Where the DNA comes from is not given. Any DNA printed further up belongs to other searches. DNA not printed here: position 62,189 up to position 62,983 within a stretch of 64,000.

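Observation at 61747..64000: Candidate undescribed defence-type module: UvrD-C-terminal-like protein + ParB/Srx-like nuclease-domain protein + membrane-anchored protein, divergent from a P-loop NTPase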

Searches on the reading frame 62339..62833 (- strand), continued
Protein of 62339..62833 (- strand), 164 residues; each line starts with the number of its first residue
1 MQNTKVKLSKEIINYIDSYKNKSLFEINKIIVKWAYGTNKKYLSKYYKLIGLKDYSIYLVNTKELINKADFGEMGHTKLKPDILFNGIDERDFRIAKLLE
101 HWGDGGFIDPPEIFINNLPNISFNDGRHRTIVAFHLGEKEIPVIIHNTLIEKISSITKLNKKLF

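Call 36: search_protein_representatives(alignment_id=A1)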
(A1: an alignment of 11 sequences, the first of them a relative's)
Query: 11 sequences, 162 profile positions. Proteins with E-value up to 0.001 (for the whole library): 366; up to 1e-10: 127; up to 1e-30: 25. The best 150 are listed.
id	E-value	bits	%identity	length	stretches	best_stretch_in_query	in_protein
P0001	2.6e-69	248.6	-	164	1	1-160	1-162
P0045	2.2e-64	232.5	-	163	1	1-161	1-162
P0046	1.8e-52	193.8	-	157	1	1-161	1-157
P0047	1.1e-51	191.3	-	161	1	1-158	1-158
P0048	4.0e-51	189.5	-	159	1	1-159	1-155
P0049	2.7e-50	186.7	-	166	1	1-157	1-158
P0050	7.5e-46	172.3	-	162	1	5-156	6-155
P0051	1.4e-45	171.4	-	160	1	12-161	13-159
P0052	5.6e-43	163.0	-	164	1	1-157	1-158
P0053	4.8e-40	153.4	-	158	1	4-159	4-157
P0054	1.3e-37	145.5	-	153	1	10-160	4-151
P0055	1.1e-36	142.5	-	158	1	1-160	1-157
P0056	4.7e-35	137.2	-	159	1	3-159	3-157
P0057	7.7e-35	136.5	-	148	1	17-159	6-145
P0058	8.9e-34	133.0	-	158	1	1-157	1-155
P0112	7.9e-16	74.7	-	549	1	26-159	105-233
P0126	4.3e-14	69.0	-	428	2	8-156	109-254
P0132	2.2e-13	66.7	-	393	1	24-157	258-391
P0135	4.4e-13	65.8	-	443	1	27-154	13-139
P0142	1.3e-12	64.3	-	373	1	32-156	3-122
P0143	1.4e-12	64.2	-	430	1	20-152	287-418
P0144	1.4e-12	64.1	-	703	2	30-156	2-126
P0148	2.0e-12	63.6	-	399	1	29-158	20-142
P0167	5.4e-11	59.0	-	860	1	24-159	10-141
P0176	3.9e-10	56.2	-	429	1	31-159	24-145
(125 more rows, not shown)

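Call 38: search_protein_families(library=pfam, proteins=[P0112, P0126, P0132, P0135, P0142, P0143, P0144, P0148, P0167, P0176], max_evalue=0.01)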
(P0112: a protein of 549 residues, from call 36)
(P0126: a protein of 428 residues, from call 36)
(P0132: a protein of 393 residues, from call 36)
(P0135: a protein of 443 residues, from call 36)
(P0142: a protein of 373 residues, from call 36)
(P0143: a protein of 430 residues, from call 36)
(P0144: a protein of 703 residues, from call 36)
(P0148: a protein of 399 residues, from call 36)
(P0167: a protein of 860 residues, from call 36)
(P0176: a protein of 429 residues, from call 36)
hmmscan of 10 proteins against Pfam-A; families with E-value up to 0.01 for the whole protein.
P0112 (549 aa): 0 families

P0126 (428 aa): 1 family
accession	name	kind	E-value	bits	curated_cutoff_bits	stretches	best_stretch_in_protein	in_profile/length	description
PF14889.11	PBP-Tp47_a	-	0.0021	18.1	25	0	362-396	105-140/164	Penicillin-binding protein Tp47 domain a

P0132 (393 aa): 0 families

P0135 (443 aa): 0 families

P0142 (373 aa): 0 families

P0143 (430 aa): 0 families

P0144 (703 aa): 1 family
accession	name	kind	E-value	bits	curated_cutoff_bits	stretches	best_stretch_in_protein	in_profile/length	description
PF12224.13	Amidoligase_2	-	4.1e-06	27.3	22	1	269-459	4-186/245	Putative amidoligase enzyme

P0148 (399 aa): 1 family
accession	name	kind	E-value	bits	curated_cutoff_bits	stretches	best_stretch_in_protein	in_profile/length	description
PF03496.20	ADPrib_exo_Tox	-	0.00027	20.8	23.4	1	305-377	110-176/196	ADP-ribosyltransferase exoenzyme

P0167 (860 aa): 2 families
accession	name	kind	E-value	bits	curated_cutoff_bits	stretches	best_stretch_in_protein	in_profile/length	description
PF18905.5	DUF5661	-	1.8e-15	57.5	27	1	801-859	1-64/65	Protein of unknown function (DUF5661)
PF04760.21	IF2_N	-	0.0012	19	25.3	1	799-830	4-37/53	Translation initiation factor IF-2, N-terminal region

P0176 (429 aa): 1 family
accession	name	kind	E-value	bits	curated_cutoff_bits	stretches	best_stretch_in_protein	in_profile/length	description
PF03496.20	ADPrib_exo_Tox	-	0.00031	20.6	23.4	1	251-401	30-175/196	ADP-ribosyltransferase exoenzyme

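Call 52: find_related_loci(query=A3, collection=metagenome_contigs, flank=8000)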
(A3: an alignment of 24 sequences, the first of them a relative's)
Query A3 (164 aa) in metagenome_contigs; peptide patterns used: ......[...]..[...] (x = any residue, [..] = any of these).
82 stretches matched a pattern; 24 encode a relative of the query (tblastn E <= 1e-3); 24 distinct loci.
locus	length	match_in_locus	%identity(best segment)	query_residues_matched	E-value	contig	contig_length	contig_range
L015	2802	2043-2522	49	1-161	3e-49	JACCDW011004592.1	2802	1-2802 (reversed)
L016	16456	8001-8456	47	1-156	3e-46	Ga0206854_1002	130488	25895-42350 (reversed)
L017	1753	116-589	47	1-160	1e-45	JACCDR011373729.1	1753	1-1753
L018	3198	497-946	34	10-164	2e-26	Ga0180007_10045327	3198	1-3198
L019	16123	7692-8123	39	16-163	1e-25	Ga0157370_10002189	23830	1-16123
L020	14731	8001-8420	37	19-161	2e-25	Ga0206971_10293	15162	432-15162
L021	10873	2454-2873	37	19-161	2e-25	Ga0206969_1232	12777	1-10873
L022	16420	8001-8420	37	19-161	2e-25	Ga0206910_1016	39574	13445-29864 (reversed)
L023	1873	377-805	40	11-156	2e-25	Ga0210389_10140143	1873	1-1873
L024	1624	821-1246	40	8-156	8e-24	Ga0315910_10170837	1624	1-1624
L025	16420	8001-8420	35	17-161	2e-22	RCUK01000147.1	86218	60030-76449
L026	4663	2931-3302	37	20-149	4e-21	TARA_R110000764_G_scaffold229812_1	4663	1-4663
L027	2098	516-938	34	16-159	1e-20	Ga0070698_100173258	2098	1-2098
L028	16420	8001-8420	38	20-162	4e-20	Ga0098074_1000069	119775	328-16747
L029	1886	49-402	38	26-149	4e-20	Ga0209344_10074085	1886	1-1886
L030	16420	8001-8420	33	19-164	2e-19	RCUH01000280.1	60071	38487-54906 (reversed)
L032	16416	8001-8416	38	19-160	2e-17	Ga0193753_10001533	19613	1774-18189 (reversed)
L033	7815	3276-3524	35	60-144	4e-12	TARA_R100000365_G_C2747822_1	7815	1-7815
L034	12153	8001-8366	33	18-145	3e-10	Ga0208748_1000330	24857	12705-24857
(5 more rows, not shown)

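Call 53: find_related_loci(query=A3, collection=viral_contigs, flank=8000)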
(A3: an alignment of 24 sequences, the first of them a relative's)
Query A3 (164 aa) in viral_contigs; peptide patterns used: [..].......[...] (x = any residue, [..] = any of these).
25 stretches matched a pattern; 1 encode a relative of the query (tblastn E <= 1e-3); 1 distinct loci.
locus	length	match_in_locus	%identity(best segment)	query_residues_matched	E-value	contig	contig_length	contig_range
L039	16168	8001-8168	32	120-164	5e-5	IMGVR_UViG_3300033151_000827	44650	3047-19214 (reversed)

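Call 57: search_protein_families(library=pfam, proteins=[L019:5114-6886:+, L019:6893-7642:+, L025:5262-7976:+, L032:9204-10973:+, L032:8500-9216:+, L028:8757-10508:+, L033:667-2181:+, L026:1406-2788:+, L034:6162-8465:+, L020:8719-13188:+], max_evalue=0.001)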
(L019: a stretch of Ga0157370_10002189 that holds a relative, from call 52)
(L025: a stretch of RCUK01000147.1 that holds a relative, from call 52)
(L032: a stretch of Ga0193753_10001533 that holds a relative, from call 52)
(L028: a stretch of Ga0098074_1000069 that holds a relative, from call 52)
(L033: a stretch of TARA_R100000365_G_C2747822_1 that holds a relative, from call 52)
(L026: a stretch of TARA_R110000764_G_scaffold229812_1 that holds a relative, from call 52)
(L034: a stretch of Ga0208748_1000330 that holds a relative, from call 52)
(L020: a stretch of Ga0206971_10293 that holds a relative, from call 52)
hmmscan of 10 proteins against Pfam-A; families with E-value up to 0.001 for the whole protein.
L019:5114-6886:+ (590 aa): 4 families
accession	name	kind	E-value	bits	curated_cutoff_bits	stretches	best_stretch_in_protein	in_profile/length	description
PF01935.23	DUF87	-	2.3e-33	116.6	23.2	1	135-291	10-161/220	Helicase HerA, central domain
PF01580.24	FtsK_SpoIIIE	-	3.5e-06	27.1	24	0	110-172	4-63/221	FtsK/SpoIIIE family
PF05872.18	HerA_C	-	1.3e-05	24.5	22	1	432-553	250-375/502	Helicase HerA-like C-terminal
PF10412.15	TrwB_AAD_bind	-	2.1e-05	24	20.5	1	148-205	15-63/387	Type IV secretion-system coupling protein DNA-binding domain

L019:6893-7642:+ (249 aa): 1 family
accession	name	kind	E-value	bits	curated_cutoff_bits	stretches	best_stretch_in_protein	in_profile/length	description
PF20247.3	DUF6602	-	3.1e-22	78.9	27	1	22-123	4-99/104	Domain of unknown function (DUF6602)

L025:5262-7976:+ (904 aa): 1 family
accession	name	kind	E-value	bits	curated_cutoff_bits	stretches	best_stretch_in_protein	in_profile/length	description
PF14280.11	DUF4365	-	1.2e-14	55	24.3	1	31-168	6-131/139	Domain of unknown function (DUF4365)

L032:9204-10973:+ (589 aa): 0 families

L032:8500-9216:+ (238 aa): 0 families

L028:8757-10508:+ (583 aa): 4 families
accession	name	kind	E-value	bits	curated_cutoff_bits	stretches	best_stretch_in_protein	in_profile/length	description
PF13175.12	AAA_15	-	2.9e-24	86.8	32.1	2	173-353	225-374/374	AAA ATPase domain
PF20469.4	OLD-like_TOPRIM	-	3.4e-14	53.6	23.2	1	412-474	1-67/67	Overcoming lysogenization defect protein-like, TOPRIM domain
PF13304.12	AAA_21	-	4.1e-13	50.5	27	1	308-354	260-304/304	AAA domain, putative AbiEii toxin, Type IV TA system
PF11398.14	DUF2813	-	1.5e-07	31.6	21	0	7-123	7-125/372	Protein of unknown function (DUF2813)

L033:667-2181:+ (504 aa): 4 families
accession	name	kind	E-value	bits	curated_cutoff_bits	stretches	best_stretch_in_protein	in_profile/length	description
PF02384.22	N6_Mtase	-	2.1e-68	231.4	20.4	1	136-435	3-283/311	N-6 DNA Methylase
PF12161.14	HsdM_N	-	6e-12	46.8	24.5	1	7-126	2-135/135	HsdM N-terminal domain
PF07669.17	Eco57I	-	1e-06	29.4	25.3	1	248-360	69-165/171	Eco57I restriction-modification methylase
PF01170.24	UPF0020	-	4.7e-06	26.9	22.3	1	167-278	16-135/197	RMKL-like, methyltransferase domain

L026:1406-2788:+ (460 aa): 1 family
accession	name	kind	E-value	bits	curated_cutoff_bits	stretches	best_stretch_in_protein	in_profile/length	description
PF16115.10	DUF4831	-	5.3e-17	62.4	27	1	34-376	2-299/318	Domain of unknown function (DUF4831)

L034:6162-8465:+ (767 aa): 0 families

L020:8719-13188:+ (1489 aa): 0 families

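Call 63: search_solved_structures(query=A3, max_evalue=10, show_alignments=2)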
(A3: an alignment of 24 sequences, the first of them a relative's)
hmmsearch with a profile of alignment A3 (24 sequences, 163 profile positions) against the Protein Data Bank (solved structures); distinct sequences matched with E-value up to 10: 6.
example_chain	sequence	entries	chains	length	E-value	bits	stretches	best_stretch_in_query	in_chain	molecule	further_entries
8jo3_A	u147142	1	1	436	0.065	16.4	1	11-90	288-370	Substrate of the Dot/Icm secretion system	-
8jo4_A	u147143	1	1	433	0.068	16.3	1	11-90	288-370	Substrate of the Dot/Icm secretion system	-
6nr6_A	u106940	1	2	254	0.12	15.4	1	93-149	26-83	Bifunctional transcriptional regulator/O-phospho-L-serine synthase SbnI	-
5ujd_A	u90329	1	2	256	0.12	15.4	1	93-149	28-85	Siderophore biosynthesis protein SbnI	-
5uje_A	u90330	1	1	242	0.26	14.4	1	92-149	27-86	SbnI protein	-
2ood_A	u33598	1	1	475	0.53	13.4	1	75-120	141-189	Blr3880 protein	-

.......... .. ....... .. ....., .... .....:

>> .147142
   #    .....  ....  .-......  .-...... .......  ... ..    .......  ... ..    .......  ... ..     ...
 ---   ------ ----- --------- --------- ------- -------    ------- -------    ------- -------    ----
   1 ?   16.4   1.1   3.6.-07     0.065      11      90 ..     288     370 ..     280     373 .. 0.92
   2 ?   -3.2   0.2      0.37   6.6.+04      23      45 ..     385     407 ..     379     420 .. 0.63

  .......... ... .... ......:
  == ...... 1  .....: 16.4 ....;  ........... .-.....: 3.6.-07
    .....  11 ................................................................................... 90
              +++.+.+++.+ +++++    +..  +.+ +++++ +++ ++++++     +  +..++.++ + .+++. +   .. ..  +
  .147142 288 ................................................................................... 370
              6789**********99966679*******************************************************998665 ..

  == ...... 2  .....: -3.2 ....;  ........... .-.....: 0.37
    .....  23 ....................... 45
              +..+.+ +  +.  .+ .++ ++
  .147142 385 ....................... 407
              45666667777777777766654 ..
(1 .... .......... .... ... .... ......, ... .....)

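Call 68: search_protein_families(library=pfam, alignment_id=A2, max_evalue=0.1)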
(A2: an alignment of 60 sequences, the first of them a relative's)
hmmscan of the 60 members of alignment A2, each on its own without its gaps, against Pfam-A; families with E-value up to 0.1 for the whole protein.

A. member 1, P0001 (164 aa): 1 family
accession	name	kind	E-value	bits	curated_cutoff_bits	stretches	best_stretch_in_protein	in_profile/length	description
PF22162.2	PFIN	-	0.094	13.6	27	0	116-147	75-106/118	Plasmid Fertility inhibition factor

B. families by the number of members that match (of 60 scanned): 11 families
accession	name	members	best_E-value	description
PF22162.2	PFIN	5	0.032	Plasmid Fertility inhibition factor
PF06245.16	DUF1015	2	0.0015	Protein of unknown function (DUF1015)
PF01116.26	F_bP_aldolase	1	0.014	Fructose-bisphosphate aldolase class-II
PF22297.1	PccH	1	0.015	PccH Cytochrome c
PF02195.25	ParB_N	1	0.015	ParB N-terminal domain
PF24074.1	DUF7366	1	0.021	Domain of unknown function (DUF7366)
PF23428.2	DUF7115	1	0.025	Domain of unknown function (DUF7115)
PF09273.16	Rubis-subs-bind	1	0.046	Rubisco LSMT substrate-binding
PF18235.6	OST_P2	1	0.051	Oligosaccharyltransferase Peripheral 2 domain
PF21655.3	L544_NTransf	1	0.078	L544, nucleotidyltransferase domain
PF14889.11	PBP-Tp47_a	1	0.099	Penicillin-binding protein Tp47 domain a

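Call 70: search_protein_families(library=padloc, proteins=[L028:8757-10508:+, L028:10510-11541:+, L028:11542-12411:+, L019:5114-6886:+, L019:6893-7642:+, L019:3961-5112:+, L025:5262-7976:+, L032:9204-10973:+, L032:8500-9216:+, L020:8719-13188:+], max_evalue=0.00001)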
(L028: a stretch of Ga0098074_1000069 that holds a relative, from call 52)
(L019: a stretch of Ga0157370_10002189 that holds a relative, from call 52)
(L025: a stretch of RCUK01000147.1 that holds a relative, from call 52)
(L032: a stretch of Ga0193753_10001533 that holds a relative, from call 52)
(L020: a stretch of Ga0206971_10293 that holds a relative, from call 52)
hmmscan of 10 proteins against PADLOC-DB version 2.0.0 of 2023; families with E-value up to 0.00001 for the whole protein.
L028:8757-10508:+ (583 aa): 48 families (the best 25 are shown)
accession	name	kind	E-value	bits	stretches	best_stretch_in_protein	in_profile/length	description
PDLC02358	Old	-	6.5e-68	227.9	1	1-479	2-453/578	Old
PDLC00085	GajA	-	1.7e-22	78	1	1-476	1-443/580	AAA ATPase domain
PDLC00095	GajA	-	1.1e-21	75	2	246-477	331-570/752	AAA ATPase domain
PDLC02979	AriA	-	1.3e-21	75.9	1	1-353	1-373/373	-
PDLC00065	GajA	-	7.1e-21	72.6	1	1-480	1-511/670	AAA ATPase domain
PDLC00063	GajA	-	7.9e-20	69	2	199-439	238-482/679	AAA ATPase domain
PDLC00070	GajA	-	1.3e-19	68.3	1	1-475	1-450/596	AAA ATPase domain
PDLC00093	GajA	-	8e-19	65.8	2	245-478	318-560/736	AAA ATPase domain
PDLC00067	GajA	-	5.2e-18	62.8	2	249-482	252-468/604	AAA ATPase domain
PDLC00094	GajA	-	7.8e-18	62.2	1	287-478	284-458/569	AAA ATPase domain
PDLC00090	GajA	-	1.6e-16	58.1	1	1-446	1-447/659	AAA ATPase domain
PDLC00086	GajA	-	2e-16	57.9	1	199-476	210-466/600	AAA ATPase domain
PDLC00077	GajA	-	2.1e-16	57.6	1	190-478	225-502/616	AAA ATPase domain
PDLC04168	GajA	-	4.9e-16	56.5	1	302-479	272-436/570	-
PDLC02915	ATPase-Toprim_I-B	-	8.4e-16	55.9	2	294-490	244-421/623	-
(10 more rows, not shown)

L028:10510-11541:+ (343 aa): 0 families

L028:11542-12411:+ (289 aa): 0 families

L019:5114-6886:+ (590 aa): 17 families
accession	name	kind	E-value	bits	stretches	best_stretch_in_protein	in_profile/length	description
PDLC02188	HerA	-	2.1e-251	833.8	1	4-589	5-577/578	-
PDLC04105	HerA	-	1.8e-130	434.2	1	5-589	10-570/576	-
PDLC04104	HerA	-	6.3e-78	260.2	2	325-589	115-372/379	-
PDLC04102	HerA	-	1.3e-77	259.6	2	343-579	407-645/654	-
PDLC04098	HerA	-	3.3e-75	252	2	340-589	436-684/686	-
PDLC04106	HerA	-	1.3e-72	243.3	2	350-589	428-663/667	-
PDLC02185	HerA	-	3.3e-53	179.3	1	92-574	110-582/585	-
PDLC04100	HerA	-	1.3e-48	164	1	129-575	144-576/580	-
PDLC04103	HerA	-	1.5e-46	156.9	1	117-573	143-576/579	-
PDLC04097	HerA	-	1.7e-45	153.8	2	389-574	425-614/618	-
PDLC04101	HerA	-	9.4e-36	121.4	1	141-415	161-397/400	-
PDLC04107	HerA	-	9.6e-22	75.4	1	141-252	162-281/306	-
PDLC04140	mad8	-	2.2e-18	64.8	1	148-558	27-304/314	mads_8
PDLC04099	HerA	-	4.2e-16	56.9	1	141-199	162-212/214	-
PDLC01055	HerA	-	2.7e-12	44.3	1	437-513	415-486/532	Type III coevolved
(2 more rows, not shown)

L019:6893-7642:+ (249 aa): 3 families
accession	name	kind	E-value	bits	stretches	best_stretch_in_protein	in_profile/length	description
PDLC01495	PD_DExK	-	7.5e-28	94.7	1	5-123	5-118/123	"CAS-I,CAS-II,CAS-III,CAS-IV,CAS-V,CAS-VI; associated"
PDLC00745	Effector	-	3.2e-20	70.8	1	3-116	7-116/244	Endonuclease (NucC)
PDLC01051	NucC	-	5.9e-16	56.9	1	23-118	34-120/243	NucC nuclease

L019:3961-5112:+ (383 aa): 1 family
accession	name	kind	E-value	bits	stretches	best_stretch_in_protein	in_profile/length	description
PDLC02187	DUF4297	-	3.4e-58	195.5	1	6-383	8-404/404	-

L025:5262-7976:+ (904 aa): 0 families

L032:9204-10973:+ (589 aa): 0 families

L032:8500-9216:+ (238 aa): 0 families

L020:8719-13188:+ (1489 aa): 6 families
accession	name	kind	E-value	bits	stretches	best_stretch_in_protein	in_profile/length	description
PDLC02164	Avs2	-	2.4e-64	215.8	2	1-682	4-661/1504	-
PDLC02161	Avs2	-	7e-42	141.3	1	1-428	1-421/1499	-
PDLC02162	Avs2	-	3.1e-39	132.8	1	2-643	4-613/1379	-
PDLC02166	Avs2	-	7.7e-24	81.3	1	1-481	5-454/1498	-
PDLC02163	Avs2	-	4.5e-10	35.8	1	790-982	842-1030/1576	-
PDLC02165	Avs2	-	3e-09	33.2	1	764-971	621-821/1375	-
